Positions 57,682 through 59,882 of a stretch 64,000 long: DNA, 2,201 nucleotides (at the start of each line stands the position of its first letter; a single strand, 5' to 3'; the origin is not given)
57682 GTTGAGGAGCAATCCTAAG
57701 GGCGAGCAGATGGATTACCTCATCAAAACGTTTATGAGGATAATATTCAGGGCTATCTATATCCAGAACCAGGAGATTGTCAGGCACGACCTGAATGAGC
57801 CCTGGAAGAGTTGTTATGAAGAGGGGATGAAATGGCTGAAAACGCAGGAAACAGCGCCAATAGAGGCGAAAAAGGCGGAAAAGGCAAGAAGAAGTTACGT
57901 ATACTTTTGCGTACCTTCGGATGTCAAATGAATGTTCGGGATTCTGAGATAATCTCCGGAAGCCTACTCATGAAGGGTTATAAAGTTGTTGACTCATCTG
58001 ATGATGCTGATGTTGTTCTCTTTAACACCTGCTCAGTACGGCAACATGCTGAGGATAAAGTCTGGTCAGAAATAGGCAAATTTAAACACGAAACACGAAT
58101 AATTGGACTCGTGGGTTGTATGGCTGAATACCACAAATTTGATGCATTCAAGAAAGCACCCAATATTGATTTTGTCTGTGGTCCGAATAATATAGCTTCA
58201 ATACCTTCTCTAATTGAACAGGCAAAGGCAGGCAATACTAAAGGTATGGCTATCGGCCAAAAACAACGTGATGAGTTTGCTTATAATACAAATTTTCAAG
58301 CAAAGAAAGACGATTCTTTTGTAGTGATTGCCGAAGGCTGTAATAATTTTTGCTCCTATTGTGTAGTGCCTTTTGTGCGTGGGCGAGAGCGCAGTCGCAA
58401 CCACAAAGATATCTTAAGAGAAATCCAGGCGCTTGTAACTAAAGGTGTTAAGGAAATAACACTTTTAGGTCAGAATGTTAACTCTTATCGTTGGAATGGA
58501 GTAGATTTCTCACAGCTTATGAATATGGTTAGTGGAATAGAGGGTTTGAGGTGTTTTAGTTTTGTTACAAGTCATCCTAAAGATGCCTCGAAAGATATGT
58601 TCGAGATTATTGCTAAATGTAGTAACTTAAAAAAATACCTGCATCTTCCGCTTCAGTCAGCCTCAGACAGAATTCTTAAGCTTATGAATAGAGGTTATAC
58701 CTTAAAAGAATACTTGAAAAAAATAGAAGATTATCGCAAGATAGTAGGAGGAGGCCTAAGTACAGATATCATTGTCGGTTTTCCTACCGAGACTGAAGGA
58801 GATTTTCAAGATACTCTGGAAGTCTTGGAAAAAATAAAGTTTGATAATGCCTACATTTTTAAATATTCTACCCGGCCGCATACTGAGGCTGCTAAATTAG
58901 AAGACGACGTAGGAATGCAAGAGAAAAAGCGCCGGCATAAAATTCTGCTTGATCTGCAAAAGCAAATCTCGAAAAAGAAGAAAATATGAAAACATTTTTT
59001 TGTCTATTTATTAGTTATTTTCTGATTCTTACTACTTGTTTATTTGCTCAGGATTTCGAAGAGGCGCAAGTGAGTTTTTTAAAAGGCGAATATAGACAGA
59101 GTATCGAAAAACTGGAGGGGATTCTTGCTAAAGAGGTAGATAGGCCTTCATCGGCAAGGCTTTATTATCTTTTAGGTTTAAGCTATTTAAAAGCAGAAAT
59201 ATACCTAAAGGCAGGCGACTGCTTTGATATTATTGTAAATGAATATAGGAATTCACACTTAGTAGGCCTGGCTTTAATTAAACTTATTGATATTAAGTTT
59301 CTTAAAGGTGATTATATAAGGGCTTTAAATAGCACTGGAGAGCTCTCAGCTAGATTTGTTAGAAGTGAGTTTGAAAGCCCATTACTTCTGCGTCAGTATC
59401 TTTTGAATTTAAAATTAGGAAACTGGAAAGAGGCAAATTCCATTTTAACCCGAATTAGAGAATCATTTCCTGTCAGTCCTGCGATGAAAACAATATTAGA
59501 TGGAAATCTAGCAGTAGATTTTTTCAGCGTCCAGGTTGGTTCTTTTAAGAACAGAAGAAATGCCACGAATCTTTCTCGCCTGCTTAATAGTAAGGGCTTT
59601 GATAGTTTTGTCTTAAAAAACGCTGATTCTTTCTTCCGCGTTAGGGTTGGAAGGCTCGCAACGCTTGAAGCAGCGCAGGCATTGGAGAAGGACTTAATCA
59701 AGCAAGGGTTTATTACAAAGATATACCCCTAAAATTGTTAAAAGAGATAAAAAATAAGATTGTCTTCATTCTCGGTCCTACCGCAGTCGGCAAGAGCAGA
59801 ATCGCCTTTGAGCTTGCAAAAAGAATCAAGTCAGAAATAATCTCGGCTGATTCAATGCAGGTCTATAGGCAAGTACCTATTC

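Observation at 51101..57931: Integrated element with primase, SpoVG-like gene, iterons and a large serine recombinase whose 3' end overlaps miaB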

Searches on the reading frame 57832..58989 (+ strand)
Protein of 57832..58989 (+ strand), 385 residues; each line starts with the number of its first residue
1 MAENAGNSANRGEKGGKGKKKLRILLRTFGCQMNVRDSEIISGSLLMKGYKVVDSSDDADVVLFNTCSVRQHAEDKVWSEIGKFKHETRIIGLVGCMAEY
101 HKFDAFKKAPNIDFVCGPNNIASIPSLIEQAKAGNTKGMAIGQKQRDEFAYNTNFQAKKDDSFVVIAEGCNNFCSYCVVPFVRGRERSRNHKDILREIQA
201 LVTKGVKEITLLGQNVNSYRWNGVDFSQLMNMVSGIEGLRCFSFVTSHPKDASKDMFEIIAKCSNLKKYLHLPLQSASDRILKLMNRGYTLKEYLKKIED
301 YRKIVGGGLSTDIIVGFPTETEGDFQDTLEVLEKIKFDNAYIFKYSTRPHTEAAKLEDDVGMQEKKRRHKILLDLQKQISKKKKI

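Call 5: search_protein_families(library=pfam, proteins=[window:57832-58989:+], max_evalue=0.01)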
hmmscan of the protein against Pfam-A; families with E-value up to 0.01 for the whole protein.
window:57832-58989:+ (385 aa): 2 families
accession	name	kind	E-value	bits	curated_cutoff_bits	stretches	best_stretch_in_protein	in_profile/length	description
PF00919.26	UPF0004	-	6.7e-28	97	27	1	23-117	1-98/98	Uncharacterized protein family UPF0004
PF04055.27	Radical_SAM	-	1.4e-27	97.4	29.5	1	165-331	2-165/166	Radical SAM superfamily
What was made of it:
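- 57832..58989 (+): miaB as now expressed (385 aa, chimeric N-terminus). Host sequence starts within or after the core. Downstream host genes follow in the order seen in relatives: SPOR/TPR protein, miaA, hflX. Pfam UPF0004 plus Radical_SAM (call 5).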

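Call 13: find_related_loci(query=window:57832-58989:+, collection=genome_contigs, flank=10000)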
Query window:57832-58989:+ (385 aa) in genome_contigs; peptide patterns used: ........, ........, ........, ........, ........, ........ (x = any residue, [..] = any of these).
600 stretches matched a pattern (row limit reached: there are more); 586 encode a relative of the query (tblastn E <= 1e-3); the best 80 are kept; 80 distinct loci.
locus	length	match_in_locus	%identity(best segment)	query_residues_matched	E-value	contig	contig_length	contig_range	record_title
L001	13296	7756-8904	53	21-384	2e-129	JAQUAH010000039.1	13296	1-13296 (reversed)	MAG: Candidatus Omnitrophota bacterium isolate STC_8 NODE_10529_length_13296_cov_3.082315_Sandtown_C, whole genome shotg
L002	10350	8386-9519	51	22-384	9e-125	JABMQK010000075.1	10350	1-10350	MAG: bacterium isolate bin.343 k141_2349675, whole genome shotgun sequence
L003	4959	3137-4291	44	14-385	6e-108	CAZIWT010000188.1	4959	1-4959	MAG TPA_asm: uncultured Thermodesulfobacteriota bacterium isolate binchicken_co334_237 genome assembly, contig: NODE_348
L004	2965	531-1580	46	23-360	8e-109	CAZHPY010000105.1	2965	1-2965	MAG TPA_asm: uncultured Planctomycetia bacterium isolate binchicken_co220_179 genome assembly, contig: NODE_22946_length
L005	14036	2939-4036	45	22-379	3e-100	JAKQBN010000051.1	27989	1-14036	MAG: bacterium isolate USCA_metabat.126 k141_922347, whole genome shotgun sequence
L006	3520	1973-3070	46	26-380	5e-100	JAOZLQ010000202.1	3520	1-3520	MAG: Desulfuromusa sp. isolate GMC10.metabat2.77 NODE_48800_length_3520_cov_7.971429, whole genome shotgun sequence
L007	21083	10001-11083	45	24-383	1e-97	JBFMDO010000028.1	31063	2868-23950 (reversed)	MAG: Nitrospirota bacterium isolate MAG221 MAG221_28, whole genome shotgun sequence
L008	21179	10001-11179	41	20-384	4e-96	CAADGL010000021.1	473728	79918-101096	uncultured planctomycete isolate PLA1.fa.gz genome assembly, contig: k127_1018485, whole genome shotgun sequence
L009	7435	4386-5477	44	25-383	2e-96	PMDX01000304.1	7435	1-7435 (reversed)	MAG: Actinomycetota bacterium isolate fen_727 73.20120700_E2X.152_contig_104479, whole genome shotgun sequence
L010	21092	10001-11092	44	26-383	2e-95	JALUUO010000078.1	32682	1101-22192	MAG: Nitrospirae bacterium isolate 128-326_metabat1_scaf2bin.025 128-326_scaffold_477_c1, whole genome shotgun sequence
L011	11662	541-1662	44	14-382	2e-95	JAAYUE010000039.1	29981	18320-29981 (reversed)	MAG: Clostridiales bacterium isolate AS27yjCOA_135 98576_AS27, whole genome shotgun sequence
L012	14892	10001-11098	43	26-383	3e-95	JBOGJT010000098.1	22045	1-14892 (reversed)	MAG: Terriglobia bacterium isolate TC-S_metawrap_bin.63 k127_3058158, whole genome shotgun sequence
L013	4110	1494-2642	44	15-383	9e-95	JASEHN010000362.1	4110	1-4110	MAG: Thermodesulfobacteriota bacterium isolate Yes70-24 NODE_10248_length_4110_cov_5.317633, whole genome shotgun sequen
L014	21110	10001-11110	43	24-383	9e-94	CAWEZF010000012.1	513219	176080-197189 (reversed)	MAG: uncultured delta proteobacterium isolate MFD04716.bin.2.259 genome assembly, contig: contig_44172, whole genome sho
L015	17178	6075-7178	41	23-383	7e-94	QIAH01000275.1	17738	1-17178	MAG: Acidobacteria bacterium isolate gp1 AA134 14_0903_12_20cm_scaffold_1019_curated, whole genome shotgun sequence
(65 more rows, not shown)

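Call 20: find_homologous_proteins(query=window:57832-58989:+, max_evalue=1e-60)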
Query window:57832-58989:+ (385 aa): 7905 proteins with E <= 1e-60 among 8000 candidates; the best 120 are listed.
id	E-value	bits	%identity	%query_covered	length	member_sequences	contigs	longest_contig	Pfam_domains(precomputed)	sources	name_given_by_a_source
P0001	1.5e-235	799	100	92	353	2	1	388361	PF04055.28,PF00919.27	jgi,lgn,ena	-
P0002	4.4e-181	620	74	95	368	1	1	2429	PF04055.28,PF00919.27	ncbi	-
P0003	4.6e-170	583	70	94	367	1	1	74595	PF04055.28,PF00919.27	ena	-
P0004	2.9e-166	571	69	94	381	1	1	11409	PF04055.28,PF00919.27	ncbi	-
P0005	1.2e-163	562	68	95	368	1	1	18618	PF04055.28,PF00919.27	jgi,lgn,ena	-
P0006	3.9e-161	554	65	94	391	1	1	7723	PF04055.28,PF00919.27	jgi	jgi:tRNA-2-methylthio-N6-dimethylallyladenosine synthase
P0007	6.7e-159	547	68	91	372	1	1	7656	PF04055.28,PF00919.27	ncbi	ncbi:MAG: tRNA (N6-isopentenyl adenosine(37)-C2)-methylthiotransferase MiaB [Candidatus Omnitrophota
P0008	4.1e-158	544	66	94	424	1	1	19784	PF04055.28,PF00919.27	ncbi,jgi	jgi:tRNA-2-methylthio-N6-dimethylallyladenosine synthase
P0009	1.2e-155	536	67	93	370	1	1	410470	PF04055.28,PF00919.27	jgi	jgi:tRNA-2-methylthio-N6-dimethylallyladenosine synthase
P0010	1.9e-152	525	66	91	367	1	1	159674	PF04055.28,PF00919.27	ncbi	ncbi:MAG: tRNA (N6-isopentenyl adenosine(37)-C2)-methylthiotransferase MiaB [Candidatus Omnitrophota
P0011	1.3e-136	473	57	95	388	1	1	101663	PF04055.28,PF00919.27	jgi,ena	-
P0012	1.4e-136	473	58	100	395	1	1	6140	PF04055.28,PF00919.27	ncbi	-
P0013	2.0e-136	473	57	94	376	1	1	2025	PF04055.28,PF00919.27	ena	-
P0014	4.0e-136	472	55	100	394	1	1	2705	PF04055.28,PF00919.27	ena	-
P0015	4.1e-136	472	57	94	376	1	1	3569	PF04055.28,PF00919.27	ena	-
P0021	1.5e-134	467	53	100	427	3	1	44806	PF04055.28,PF00919.27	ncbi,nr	ncbi:MAG: MiaB/RimO family radical SAM methylthiotransferase, partial [Candidatus Omnitrophica bacte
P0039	1.4e-131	457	55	99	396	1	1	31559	PF04055.28,PF00919.27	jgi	-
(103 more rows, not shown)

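Call 22: find_encoding_contigs(protein=P0003, flank=10000, max_places=3)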
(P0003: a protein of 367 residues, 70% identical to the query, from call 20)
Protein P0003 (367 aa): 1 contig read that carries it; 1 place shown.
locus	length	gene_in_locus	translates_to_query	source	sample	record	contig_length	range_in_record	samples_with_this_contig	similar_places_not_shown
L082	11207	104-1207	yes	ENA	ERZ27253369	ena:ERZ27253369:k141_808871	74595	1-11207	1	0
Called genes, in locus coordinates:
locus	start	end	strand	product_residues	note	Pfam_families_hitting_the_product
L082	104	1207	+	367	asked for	PF00919:UPF0004, PF04055:Radical_SAM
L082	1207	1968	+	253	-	PF13428:TPR_14 (faint), PF13525:YfiO (faint), PF14559:TPR_19 (faint), PF13174:TPR_6 (faint), PF05036:SPOR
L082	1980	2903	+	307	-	PF01715:IPPT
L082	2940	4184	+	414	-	PF13167:GTP-bdg_N, PF16360:GTP-bdg_M, PF01926:MMR_HSR1, PF02421:FeoB_N, PF19275:HflX_C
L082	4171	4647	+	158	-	-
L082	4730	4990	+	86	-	PF13411:MerR_1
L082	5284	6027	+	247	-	PF01628:HrcA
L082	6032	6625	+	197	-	PF01025:GrpE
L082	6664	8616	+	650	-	PF00012:HSP70, PF06723:MreB_Mbl, PF02782:FGGY_C (faint)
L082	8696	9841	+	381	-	PF00226:DnaJ, PF01556:DnaJ_C, PF00684:DnaJ_CXXCXGXG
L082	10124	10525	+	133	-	PF04892:VanZ-LLP1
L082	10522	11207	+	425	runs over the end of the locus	PF06245:DUF1015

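Call 23: find_encoding_contigs(protein=P0009, flank=10000, max_places=3)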
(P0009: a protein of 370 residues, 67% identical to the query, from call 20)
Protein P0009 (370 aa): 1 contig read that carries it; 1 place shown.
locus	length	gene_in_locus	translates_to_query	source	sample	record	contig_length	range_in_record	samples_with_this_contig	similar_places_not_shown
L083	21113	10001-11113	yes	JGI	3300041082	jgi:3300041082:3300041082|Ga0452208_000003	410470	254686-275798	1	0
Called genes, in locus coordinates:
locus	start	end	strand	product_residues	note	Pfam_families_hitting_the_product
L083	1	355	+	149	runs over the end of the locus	PF07963:N_methyl, PF08334:T2SSG (weak)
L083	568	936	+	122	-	-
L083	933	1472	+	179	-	-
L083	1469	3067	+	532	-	-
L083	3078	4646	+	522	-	PF11104:PilM_2, PF14450:FtsA (faint), PF06723:MreB_Mbl (faint), PF05137:PilN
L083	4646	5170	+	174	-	PF04350:PilO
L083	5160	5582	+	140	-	-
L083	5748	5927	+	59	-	PF12728:HTH_17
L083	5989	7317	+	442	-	PF04055:Radical_SAM, PF12544:LAM_C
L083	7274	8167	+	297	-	PF00583:Acetyltransf_1 (weak)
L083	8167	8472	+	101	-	PF01541:GIY-YIG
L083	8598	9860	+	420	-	PF00082:Peptidase_S8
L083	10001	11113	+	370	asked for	PF00919:UPF0004, PF04055:Radical_SAM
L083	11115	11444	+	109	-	PF06305:LapA_dom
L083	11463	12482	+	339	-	PF09976:TPR_21 (weak), PF13432:TPR_16, PF13525:YfiO (weak), PF13424:TPR_12, PF07719:TPR_2, PF13174:TPR_6 (weak), PF13525:YfiO, PF05036:SPOR, +15 more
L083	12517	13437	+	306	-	PF01745:IPT, PF01715:IPPT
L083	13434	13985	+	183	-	PF00395:SLH (weak)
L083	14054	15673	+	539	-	PF12895:ANAPC3 (weak), PF14559:TPR_19 (weak), PF13174:TPR_6 (weak), PF13424:TPR_12, PF13432:TPR_16, PF14559:TPR_19, PF00515:TPR_1 (weak), PF08486:SpoIID, +5 more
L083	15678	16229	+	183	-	PF01066:CDP-OH_P_transf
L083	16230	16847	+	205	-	PF02660:G3P_acyltransf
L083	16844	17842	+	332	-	PF01210:NAD_Gly3P_dh_N, PF02558:ApbA, PF03446:NAD_binding_2, PF03807:F420_oxidored, PF07479:NAD_Gly3P_dh_C, PF20618:GPD_NAD_C_bact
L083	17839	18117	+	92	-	PF00216:Bac_DNA_binding, PF18291:HU-HIG (weak)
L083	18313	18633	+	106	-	PF00376:MerR (weak), PF13411:MerR_1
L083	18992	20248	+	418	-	PF07690:MFS_1, PF13347:MFS_2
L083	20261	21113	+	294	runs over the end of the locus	PF03279:Lip_A_acyltrans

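Call 25: find_encoding_contigs(protein=P0021, flank=10000, max_places=3)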
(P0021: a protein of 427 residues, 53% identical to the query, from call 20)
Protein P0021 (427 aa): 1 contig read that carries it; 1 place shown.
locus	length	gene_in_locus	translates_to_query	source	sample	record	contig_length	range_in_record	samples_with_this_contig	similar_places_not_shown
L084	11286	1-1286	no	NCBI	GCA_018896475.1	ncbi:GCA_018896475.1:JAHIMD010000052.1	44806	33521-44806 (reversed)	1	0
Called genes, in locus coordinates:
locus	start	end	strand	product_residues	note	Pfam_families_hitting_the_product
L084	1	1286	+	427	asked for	PF00919:UPF0004, PF04055:Radical_SAM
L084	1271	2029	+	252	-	PF13428:TPR_14 (faint), PF13525:YfiO (faint), PF00515:TPR_1 (faint), PF07719:TPR_2 (faint), PF13432:TPR_16 (weak), PF10602:RPN7 (weak), PF14559:TPR_19 (weak), PF05036:SPOR, +4 more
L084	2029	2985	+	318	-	PF01745:IPT, PF01715:IPPT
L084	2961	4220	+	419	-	PF13167:GTP-bdg_N, PF16360:GTP-bdg_M, PF00009:GTP_EFTU (faint), PF02421:FeoB_N, PF01926:MMR_HSR1, PF16897:MMR_HSR1_Xtn (faint)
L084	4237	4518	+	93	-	PF00239:Resolvase (weak)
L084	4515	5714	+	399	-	PF12323:HTH_OrfB_IS605, PF01385:OrfB_IS605, PF07282:Cas12f1-like_TNB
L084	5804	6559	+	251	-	PF03444:WHD_HrcA (faint), PF01628:HrcA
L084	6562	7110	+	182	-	PF01025:GrpE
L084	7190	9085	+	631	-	PF00012:HSP70, PF06723:MreB_Mbl, PF00012:HSP70, PF02782:FGGY_C (faint)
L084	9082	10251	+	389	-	PF00226:DnaJ, PF01556:DnaJ_C, PF00684:DnaJ_CXXCXGXG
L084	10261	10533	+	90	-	PF09723:Zn_ribbon_8, PF24441:DUF7560 (weak)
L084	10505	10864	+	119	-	PF04892:VanZ-LLP1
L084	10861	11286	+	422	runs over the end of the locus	PF06245:DUF1015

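Call 26: find_encoding_contigs(protein=P0039, flank=10000, max_places=3)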
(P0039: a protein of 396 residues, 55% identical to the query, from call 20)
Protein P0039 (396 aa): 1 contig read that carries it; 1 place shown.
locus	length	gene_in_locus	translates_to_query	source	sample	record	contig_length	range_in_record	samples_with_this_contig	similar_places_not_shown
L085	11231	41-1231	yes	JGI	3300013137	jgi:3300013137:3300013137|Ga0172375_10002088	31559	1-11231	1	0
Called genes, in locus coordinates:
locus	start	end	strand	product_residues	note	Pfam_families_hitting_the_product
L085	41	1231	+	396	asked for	PF00919:UPF0004, PF04055:Radical_SAM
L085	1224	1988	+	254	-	PF28559:TPR_SusR (faint), PF00515:TPR_1 (faint), PF07719:TPR_2 (faint), PF13174:TPR_6 (faint), PF13181:TPR_8 (faint), PF05036:SPOR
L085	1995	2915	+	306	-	PF01745:IPT (weak), PF01715:IPPT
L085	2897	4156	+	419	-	PF13167:GTP-bdg_N, PF16360:GTP-bdg_M, PF13191:AAA_16 (weak), PF00025:Arf (weak), PF01926:MMR_HSR1, PF02421:FeoB_N (weak), PF16897:MMR_HSR1_Xtn (weak), PF19275:HflX_C, +2 more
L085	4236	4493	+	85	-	PF13411:MerR_1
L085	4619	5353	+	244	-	PF03444:WHD_HrcA (weak), PF01628:HrcA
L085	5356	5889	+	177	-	PF01025:GrpE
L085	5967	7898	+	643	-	PF00012:HSP70, PF06723:MreB_Mbl, PF00012:HSP70, PF02782:FGGY_C (faint)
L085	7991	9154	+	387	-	PF00226:DnaJ, PF01556:DnaJ_C, PF00684:DnaJ_CXXCXGXG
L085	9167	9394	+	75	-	PF09723:Zn_ribbon_8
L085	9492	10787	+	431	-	PF06245:DUF1015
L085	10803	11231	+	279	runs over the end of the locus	PF17848:Zn_ribbon_ACC, PF01039:Carboxyl_trans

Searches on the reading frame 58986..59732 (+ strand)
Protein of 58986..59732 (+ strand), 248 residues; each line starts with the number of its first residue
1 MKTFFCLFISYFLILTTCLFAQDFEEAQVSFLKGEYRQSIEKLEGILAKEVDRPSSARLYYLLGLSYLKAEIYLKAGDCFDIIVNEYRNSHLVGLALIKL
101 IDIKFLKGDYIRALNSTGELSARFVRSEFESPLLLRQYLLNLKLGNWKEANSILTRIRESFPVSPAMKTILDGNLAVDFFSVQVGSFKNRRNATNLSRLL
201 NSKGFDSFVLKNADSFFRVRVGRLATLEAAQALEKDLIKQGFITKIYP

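Call 12: search_protein_families(library=pfam, proteins=[window:58986-59732:+], max_evalue=0.01)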
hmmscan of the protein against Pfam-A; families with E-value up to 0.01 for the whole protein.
window:58986-59732:+ (248 aa): 3 families
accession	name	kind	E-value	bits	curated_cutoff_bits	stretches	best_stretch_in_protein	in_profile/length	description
PF05036.18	SPOR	-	9.2e-13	48.8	21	1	179-238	4-65/76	SPOR domain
PF13174.12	TPR_6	-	8.3e-06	26.6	26.3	0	60-90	3-33/33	Tetratricopeptide repeat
PF13432.12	TPR_16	-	8.2e-05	23.4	32.7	1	33-81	10-55/65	Tetratricopeptide repeat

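Call 19: find_encoding_contigs(protein=window:58986-59732:+, flank=10000, max_places=10)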
Protein window:58986-59732:+ (248 aa): 3 contigs read that carry it; 1 place shown.
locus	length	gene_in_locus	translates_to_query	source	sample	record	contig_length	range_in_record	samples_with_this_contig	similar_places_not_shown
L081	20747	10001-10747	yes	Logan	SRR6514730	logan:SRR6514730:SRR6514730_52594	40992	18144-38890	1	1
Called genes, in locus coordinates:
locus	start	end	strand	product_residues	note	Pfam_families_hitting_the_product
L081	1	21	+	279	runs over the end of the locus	PF02810:SEC-C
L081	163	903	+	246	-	-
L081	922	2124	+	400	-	-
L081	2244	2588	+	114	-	PF04026:SpoVG (weak)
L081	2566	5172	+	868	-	PF01807:Zn_ribbon_DnaG, PF08275:DNAG_N, PF13155:Toprim_2, PF13362:Toprim_3, PF13662:Toprim_4 (weak)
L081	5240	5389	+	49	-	-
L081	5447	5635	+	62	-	-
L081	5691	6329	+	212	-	-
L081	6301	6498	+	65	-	-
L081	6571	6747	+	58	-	PF12728:HTH_17 (weak)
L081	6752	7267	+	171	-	-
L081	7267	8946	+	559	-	PF00239:Resolvase, PF07508:Recombinase, PF13408:Zn_ribbon_recom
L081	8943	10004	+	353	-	PF00919:UPF0004, PF04055:Radical_SAM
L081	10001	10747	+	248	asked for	PF13174:TPR_6 (faint), PF05036:SPOR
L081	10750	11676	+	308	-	PF01715:IPPT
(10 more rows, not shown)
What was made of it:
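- On Integrative island that rebuilds the 5' end of its target gene (dusA-island / JC1-rimO type): All contigs with the identical neighbouring protein are occupied (call 19).
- All three contigs that carry the identical downstream protein have the insertion (call 19).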
